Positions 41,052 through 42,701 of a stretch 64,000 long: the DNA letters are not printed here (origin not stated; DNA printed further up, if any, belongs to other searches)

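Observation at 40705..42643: Group II intron inserted precisely into the right-hand inverted repeat; the empty site can be reconstructed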

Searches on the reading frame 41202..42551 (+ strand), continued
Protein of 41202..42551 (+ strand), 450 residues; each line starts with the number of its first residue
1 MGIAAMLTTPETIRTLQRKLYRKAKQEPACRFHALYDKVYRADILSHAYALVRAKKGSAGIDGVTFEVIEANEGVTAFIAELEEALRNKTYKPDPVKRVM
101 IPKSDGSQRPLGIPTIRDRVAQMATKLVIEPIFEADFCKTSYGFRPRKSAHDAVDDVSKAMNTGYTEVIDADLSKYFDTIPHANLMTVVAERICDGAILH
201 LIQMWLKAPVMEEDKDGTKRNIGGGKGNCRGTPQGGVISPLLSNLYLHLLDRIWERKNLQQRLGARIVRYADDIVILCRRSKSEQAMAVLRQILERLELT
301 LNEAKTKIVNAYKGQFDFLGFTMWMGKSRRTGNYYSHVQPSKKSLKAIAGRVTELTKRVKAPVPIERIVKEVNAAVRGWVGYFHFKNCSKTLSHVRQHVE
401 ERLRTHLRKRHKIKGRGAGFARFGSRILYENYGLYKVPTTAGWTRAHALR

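Call 52: search_solved_structures(query=window:41202-42551:+, max_evalue=1e-30, show_alignments=2)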
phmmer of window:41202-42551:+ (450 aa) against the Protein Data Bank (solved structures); distinct sequences matched with E-value up to 1e-30: 6.
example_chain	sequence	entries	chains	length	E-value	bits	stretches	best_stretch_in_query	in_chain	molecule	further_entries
7uim_D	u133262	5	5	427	5.1e-55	190.2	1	35-412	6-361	Group II intron reverse transcriptase/maturase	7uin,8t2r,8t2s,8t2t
6ar1_A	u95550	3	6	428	1.9e-53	185.1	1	34-405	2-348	GsI-IIC RT | Trt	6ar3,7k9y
5hhj_A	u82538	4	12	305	2.4e-49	171.6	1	34-328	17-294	Retron-type reverse transcriptase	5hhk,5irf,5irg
5hhl_A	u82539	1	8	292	2.8e-48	168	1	35-324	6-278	Retron-type reverse transcriptase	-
6me0_C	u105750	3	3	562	1.8e-43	152.1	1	58-414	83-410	Maturase reverse transcriptase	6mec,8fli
5g2x_C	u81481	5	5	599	9e-34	120.2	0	29-253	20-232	GROUP II INTRON-ENCODED PROTEIN LTRA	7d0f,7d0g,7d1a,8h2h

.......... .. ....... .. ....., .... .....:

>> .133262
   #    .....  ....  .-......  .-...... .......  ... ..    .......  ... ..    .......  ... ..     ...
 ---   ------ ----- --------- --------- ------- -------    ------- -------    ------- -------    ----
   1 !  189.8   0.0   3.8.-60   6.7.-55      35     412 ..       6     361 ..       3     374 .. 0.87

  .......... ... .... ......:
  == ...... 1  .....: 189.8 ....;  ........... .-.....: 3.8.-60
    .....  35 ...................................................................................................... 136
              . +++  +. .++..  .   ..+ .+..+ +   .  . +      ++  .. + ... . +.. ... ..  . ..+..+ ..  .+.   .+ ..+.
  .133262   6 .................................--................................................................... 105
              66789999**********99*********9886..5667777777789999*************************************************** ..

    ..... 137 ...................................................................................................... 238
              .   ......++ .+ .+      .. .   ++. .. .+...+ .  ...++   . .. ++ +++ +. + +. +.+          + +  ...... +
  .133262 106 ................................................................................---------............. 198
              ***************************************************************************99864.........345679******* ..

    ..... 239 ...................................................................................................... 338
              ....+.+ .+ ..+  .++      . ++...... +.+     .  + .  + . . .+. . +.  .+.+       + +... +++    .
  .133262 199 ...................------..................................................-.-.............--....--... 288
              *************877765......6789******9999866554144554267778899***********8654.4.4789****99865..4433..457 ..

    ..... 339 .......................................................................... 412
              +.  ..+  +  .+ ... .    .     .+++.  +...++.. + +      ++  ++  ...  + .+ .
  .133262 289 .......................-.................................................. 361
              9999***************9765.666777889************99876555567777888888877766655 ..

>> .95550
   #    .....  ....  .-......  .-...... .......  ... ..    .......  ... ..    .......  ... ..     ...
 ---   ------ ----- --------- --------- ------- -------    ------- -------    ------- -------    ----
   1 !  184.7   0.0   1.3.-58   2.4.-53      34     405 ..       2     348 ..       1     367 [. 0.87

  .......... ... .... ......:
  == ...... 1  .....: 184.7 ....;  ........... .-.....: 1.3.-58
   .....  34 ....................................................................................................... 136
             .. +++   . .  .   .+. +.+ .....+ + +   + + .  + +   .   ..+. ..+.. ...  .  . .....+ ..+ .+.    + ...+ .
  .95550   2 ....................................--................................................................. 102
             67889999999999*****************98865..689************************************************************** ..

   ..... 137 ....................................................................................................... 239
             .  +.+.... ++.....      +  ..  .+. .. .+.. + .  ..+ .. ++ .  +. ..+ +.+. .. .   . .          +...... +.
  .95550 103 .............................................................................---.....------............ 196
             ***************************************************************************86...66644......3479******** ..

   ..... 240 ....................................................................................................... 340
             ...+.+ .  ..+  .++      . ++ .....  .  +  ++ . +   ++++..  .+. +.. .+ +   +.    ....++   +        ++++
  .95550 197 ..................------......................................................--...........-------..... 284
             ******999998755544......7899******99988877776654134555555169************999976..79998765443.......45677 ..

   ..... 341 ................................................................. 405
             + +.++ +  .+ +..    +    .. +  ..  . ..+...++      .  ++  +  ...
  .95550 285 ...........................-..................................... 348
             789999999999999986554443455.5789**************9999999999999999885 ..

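Call 70: find_encoding_contigs(protein=P0007, flank=1500, max_places=4)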
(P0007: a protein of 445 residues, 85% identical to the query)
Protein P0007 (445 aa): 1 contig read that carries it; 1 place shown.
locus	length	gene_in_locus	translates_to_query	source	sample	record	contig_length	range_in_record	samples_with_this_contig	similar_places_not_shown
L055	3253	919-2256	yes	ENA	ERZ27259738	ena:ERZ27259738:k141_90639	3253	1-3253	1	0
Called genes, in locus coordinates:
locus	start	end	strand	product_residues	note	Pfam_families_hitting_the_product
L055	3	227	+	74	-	?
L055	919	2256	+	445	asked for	PF00078:RVT_1, PF08388:GIIM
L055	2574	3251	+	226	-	?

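Call 71: find_encoding_contigs(protein=P0009, flank=1500, max_places=4)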
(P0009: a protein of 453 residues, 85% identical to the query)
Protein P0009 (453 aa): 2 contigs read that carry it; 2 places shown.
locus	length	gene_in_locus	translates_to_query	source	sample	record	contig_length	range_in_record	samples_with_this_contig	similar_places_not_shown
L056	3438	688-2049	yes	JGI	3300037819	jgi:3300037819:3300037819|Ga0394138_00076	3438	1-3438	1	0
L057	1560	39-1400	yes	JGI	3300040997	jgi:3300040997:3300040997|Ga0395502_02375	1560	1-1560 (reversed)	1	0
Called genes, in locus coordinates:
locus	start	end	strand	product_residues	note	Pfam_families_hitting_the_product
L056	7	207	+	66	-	PF21948:LplA-B_cat (weak)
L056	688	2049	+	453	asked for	PF00078:RVT_1, PF08388:GIIM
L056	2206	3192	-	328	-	PF13384:HTH_23 (weak), PF13551:HTH_29 (weak), PF13565:HTH_32 (weak), PF13683:rve_3 (weak)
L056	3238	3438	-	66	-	?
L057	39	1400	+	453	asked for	PF00078:RVT_1, PF08388:GIIM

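Call 72: find_encoding_contigs(protein=P0014, flank=1500, max_places=8)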
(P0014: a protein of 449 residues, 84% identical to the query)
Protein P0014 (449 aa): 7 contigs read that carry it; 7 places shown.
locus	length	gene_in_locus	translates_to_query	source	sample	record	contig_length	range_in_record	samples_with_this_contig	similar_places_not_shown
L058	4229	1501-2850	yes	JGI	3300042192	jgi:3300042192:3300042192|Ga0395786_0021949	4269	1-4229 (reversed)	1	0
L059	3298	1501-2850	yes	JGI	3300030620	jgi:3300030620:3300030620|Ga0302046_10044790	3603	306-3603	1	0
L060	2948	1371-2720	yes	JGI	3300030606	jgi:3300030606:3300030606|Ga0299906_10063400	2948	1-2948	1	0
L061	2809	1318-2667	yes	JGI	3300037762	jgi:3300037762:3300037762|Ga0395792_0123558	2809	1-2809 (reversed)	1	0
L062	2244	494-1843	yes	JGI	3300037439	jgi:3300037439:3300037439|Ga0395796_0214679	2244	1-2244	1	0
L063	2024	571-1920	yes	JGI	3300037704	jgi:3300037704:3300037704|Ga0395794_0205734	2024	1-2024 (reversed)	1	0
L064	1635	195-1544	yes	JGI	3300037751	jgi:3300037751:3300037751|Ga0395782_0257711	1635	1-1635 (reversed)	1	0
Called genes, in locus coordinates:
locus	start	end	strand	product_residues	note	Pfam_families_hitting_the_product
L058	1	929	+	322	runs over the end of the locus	?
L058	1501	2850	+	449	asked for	PF00078:RVT_1, PF08388:GIIM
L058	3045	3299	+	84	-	-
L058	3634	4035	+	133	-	-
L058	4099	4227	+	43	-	?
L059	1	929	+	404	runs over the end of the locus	PF00872:Transposase_mut, PF03050:DDE_Tnp_IS66 (faint)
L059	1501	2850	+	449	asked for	PF00078:RVT_1, PF08388:GIIM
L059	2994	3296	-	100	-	?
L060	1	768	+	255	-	?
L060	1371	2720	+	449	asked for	PF00078:RVT_1, PF08388:GIIM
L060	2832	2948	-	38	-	?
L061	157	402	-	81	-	-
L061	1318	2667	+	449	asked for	PF00078:RVT_1, PF08388:GIIM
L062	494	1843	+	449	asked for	PF00078:RVT_1, PF08388:GIIM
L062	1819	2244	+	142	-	?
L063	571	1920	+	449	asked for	PF00078:RVT_1, PF08388:GIIM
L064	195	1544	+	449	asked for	PF00078:RVT_1, PF08388:GIIM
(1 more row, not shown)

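Call 73: find_encoding_contigs(protein=P0013, flank=1500, max_places=4)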
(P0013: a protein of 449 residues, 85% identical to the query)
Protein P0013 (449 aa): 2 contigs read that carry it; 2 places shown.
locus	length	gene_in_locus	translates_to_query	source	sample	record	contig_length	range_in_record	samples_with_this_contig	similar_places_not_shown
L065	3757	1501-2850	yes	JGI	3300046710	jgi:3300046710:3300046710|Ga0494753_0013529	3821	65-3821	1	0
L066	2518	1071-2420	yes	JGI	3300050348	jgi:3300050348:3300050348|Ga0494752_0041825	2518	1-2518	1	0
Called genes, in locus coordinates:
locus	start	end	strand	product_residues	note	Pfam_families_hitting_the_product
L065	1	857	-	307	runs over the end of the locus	?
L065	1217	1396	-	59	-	-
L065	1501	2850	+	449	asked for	PF00078:RVT_1, PF08388:GIIM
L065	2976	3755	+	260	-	?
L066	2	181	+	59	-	?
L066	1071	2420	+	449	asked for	PF00078:RVT_1, PF08388:GIIM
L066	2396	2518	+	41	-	?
